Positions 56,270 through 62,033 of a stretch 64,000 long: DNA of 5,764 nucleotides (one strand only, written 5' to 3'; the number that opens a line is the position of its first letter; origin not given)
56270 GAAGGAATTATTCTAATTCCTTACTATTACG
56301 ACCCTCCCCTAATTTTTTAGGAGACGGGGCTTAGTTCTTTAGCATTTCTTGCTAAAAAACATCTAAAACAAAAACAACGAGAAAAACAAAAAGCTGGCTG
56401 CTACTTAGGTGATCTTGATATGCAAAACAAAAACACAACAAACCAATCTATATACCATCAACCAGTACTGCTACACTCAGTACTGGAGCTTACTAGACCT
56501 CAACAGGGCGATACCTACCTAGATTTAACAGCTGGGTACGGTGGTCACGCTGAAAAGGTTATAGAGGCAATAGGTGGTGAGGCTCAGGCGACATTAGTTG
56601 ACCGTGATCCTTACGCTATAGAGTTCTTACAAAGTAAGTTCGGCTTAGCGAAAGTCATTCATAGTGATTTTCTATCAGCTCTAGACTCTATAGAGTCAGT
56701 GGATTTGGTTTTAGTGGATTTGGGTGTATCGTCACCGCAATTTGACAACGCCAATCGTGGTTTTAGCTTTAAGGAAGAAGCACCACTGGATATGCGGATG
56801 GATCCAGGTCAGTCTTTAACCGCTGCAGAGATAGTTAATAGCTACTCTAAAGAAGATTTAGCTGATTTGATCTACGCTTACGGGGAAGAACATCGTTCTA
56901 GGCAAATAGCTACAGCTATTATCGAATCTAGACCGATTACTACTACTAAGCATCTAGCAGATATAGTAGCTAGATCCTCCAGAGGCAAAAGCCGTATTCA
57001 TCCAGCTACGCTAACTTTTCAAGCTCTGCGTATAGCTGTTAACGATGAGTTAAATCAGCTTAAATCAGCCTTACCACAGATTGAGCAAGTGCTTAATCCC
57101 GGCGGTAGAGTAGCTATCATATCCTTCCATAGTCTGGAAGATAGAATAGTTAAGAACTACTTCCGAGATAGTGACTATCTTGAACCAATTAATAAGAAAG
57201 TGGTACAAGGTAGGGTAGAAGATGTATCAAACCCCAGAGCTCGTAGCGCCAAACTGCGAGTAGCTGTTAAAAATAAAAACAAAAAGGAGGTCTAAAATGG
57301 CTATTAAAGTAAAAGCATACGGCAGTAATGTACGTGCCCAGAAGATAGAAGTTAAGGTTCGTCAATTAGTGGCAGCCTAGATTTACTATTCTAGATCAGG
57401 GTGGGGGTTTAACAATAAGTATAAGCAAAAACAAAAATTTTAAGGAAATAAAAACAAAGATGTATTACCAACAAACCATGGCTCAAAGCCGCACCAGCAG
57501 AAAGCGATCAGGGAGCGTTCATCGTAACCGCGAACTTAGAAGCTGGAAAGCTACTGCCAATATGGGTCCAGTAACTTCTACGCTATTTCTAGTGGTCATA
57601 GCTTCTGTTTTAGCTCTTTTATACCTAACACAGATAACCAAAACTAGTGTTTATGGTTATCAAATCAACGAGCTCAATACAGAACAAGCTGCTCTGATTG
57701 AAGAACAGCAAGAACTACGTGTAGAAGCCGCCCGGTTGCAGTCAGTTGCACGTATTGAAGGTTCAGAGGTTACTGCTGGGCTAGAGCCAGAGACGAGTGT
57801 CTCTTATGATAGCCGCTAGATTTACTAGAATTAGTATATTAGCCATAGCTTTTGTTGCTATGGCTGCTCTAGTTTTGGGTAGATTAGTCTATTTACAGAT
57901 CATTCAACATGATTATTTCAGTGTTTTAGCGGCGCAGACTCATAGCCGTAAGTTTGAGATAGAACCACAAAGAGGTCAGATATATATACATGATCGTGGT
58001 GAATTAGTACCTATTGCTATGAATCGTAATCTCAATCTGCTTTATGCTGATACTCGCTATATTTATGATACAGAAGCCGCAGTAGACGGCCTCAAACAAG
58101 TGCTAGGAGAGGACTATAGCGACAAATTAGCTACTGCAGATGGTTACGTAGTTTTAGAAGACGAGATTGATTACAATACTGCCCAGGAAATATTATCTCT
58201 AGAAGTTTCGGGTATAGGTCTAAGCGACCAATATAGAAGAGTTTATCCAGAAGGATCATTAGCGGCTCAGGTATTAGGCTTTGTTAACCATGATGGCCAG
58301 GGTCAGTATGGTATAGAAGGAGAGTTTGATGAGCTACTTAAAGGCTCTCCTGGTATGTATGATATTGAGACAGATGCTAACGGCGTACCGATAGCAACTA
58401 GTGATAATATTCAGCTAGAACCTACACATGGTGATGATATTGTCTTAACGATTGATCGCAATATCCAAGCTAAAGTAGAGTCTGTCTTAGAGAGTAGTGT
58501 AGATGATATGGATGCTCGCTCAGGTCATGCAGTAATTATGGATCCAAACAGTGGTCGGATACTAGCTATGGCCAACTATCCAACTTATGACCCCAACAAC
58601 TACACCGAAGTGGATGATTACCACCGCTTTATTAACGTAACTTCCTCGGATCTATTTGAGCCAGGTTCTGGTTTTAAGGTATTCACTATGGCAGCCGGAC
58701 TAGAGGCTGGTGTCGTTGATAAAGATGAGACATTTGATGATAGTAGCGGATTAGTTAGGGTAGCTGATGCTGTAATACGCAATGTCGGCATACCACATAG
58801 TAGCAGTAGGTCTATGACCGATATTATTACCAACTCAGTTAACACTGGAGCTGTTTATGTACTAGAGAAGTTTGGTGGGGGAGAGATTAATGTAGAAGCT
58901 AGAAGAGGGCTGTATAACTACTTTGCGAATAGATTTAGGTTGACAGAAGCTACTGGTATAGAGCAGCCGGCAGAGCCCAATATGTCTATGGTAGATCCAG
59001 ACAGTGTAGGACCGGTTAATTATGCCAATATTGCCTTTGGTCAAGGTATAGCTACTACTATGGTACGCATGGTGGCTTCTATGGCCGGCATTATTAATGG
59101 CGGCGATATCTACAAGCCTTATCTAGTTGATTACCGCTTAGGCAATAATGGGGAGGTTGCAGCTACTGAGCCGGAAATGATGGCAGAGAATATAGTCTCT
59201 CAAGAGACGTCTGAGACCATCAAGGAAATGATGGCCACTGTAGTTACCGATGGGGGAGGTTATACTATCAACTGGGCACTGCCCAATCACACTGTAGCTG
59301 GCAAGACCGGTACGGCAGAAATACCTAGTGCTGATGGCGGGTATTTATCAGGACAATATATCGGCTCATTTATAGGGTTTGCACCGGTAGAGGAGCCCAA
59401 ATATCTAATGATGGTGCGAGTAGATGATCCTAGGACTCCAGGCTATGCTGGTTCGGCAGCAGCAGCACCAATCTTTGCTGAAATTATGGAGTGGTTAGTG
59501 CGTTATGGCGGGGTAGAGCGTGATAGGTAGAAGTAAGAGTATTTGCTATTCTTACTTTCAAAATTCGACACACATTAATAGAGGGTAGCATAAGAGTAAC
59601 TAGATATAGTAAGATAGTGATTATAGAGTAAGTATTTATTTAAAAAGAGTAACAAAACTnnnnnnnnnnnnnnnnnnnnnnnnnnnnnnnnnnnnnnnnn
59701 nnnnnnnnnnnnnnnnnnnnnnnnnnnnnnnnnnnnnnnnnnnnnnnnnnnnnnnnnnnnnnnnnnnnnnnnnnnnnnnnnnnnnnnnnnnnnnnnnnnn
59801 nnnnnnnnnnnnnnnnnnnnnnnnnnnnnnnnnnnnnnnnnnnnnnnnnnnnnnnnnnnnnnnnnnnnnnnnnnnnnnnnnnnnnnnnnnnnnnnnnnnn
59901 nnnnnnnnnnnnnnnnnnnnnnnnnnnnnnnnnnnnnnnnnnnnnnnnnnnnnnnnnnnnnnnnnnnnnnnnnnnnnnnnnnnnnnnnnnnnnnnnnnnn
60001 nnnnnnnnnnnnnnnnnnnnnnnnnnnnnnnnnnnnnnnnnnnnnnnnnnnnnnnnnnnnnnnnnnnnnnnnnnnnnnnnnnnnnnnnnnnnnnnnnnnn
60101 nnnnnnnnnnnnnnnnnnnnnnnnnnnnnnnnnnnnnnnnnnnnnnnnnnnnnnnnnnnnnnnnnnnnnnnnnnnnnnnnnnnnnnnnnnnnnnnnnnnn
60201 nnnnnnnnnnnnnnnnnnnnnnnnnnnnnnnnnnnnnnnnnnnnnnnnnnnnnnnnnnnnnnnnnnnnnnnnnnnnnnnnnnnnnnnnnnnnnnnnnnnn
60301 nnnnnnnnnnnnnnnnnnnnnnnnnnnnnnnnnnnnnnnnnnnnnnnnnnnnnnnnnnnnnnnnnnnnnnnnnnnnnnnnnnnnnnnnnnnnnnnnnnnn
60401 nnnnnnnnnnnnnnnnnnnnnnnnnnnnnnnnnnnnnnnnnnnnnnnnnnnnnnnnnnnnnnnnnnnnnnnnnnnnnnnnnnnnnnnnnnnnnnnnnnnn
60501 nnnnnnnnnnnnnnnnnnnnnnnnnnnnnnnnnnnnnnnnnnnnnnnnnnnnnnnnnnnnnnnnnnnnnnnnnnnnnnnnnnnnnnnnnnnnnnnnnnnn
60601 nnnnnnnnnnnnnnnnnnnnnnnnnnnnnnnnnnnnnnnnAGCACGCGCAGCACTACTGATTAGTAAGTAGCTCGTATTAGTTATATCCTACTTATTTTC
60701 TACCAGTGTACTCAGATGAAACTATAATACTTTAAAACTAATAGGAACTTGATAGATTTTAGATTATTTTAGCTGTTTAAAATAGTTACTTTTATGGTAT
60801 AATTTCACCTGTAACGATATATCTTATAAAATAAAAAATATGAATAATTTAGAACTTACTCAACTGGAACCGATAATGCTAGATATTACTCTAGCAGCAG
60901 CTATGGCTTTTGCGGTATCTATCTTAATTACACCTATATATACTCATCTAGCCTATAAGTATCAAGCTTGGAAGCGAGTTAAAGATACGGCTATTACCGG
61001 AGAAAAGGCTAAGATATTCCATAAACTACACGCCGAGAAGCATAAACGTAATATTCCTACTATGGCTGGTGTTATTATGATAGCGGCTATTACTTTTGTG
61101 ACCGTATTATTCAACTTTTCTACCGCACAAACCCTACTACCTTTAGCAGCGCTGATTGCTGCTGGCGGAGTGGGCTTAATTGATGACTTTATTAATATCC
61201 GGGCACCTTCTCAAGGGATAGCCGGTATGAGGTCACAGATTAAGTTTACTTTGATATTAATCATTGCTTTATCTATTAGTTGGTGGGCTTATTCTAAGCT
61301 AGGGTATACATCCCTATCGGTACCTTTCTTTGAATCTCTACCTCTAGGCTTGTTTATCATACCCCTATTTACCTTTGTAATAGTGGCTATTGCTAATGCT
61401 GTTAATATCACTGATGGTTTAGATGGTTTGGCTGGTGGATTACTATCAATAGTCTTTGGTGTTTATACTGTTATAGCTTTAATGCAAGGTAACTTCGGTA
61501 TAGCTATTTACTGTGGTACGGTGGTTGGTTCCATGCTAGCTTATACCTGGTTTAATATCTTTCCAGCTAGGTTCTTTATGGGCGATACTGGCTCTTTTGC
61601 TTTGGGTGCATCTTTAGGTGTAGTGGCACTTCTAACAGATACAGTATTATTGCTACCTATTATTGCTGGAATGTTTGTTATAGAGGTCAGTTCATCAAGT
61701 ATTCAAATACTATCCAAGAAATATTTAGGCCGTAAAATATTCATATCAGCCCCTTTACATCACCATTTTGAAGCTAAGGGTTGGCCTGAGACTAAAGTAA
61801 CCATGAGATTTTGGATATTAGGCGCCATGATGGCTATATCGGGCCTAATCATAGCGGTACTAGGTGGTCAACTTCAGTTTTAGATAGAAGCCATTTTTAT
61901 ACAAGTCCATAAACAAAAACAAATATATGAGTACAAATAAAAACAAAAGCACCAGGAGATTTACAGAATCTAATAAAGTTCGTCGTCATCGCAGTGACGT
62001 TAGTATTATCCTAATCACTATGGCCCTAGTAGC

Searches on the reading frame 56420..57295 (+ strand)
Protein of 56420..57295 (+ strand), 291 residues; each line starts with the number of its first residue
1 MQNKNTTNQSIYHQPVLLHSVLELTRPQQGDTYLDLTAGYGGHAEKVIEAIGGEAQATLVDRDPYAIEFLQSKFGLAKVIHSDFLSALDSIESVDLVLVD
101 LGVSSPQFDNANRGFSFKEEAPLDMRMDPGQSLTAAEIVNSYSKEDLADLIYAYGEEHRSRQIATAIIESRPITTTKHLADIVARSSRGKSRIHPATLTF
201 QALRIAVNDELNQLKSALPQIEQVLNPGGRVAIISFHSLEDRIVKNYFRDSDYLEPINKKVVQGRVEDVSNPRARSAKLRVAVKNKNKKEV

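Call 62: search_protein_families(library=pfam, proteins=[window:56420-57295:+], max_evalue=0.001)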
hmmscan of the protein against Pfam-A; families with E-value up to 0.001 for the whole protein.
window:56420-57295:+ (291 aa): 3 families
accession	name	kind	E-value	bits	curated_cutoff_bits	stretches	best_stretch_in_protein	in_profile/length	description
PF01795.25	Methyltransf_5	-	2.6e-87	293.6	27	1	11-284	2-308/309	MraW methylase family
PF13847.12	Methyltransf_31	-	1.3e-06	28.6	27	0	29-100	3-81/145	Methyltransferase domain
PF13649.12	Methyltransf_25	-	7.7e-05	23.7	27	0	34-99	2-70/97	Methyltransferase domain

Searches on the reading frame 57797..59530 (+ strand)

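Call 62: search_protein_families(library=pfam, proteins=[window:57797-59530:+], max_evalue=0.001)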
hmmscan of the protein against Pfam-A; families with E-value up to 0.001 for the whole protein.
window:57797-59530:+ (577 aa): 3 families
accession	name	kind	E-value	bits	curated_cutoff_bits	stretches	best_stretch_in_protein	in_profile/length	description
PF00905.27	Transpeptidase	-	2.4e-62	211.3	22.1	1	243-565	1-299/299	Penicillin binding protein transpeptidase domain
PF03717.20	PBP_dimer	-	2.3e-13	51.4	24.4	1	55-201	2-178/180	Penicillin-binding Protein dimerisation domain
PF21922.1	PBP_dimer_2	-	1.9e-05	25.2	27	1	145-184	22-60/83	Penicillin binding protein A dimerisation domain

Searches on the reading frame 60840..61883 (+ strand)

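Call 65: search_protein_families(library=pfam, proteins=[window:60840-61883:+], max_evalue=0.001)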
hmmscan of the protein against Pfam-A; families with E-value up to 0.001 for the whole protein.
window:60840-61883:+ (347 aa): 1 family
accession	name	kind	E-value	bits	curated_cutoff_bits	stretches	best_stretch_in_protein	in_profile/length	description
PF00953.26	Glycos_transf_4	-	9.1e-32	110.7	27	1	102-265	5-158/160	Glycosyl transferase family 4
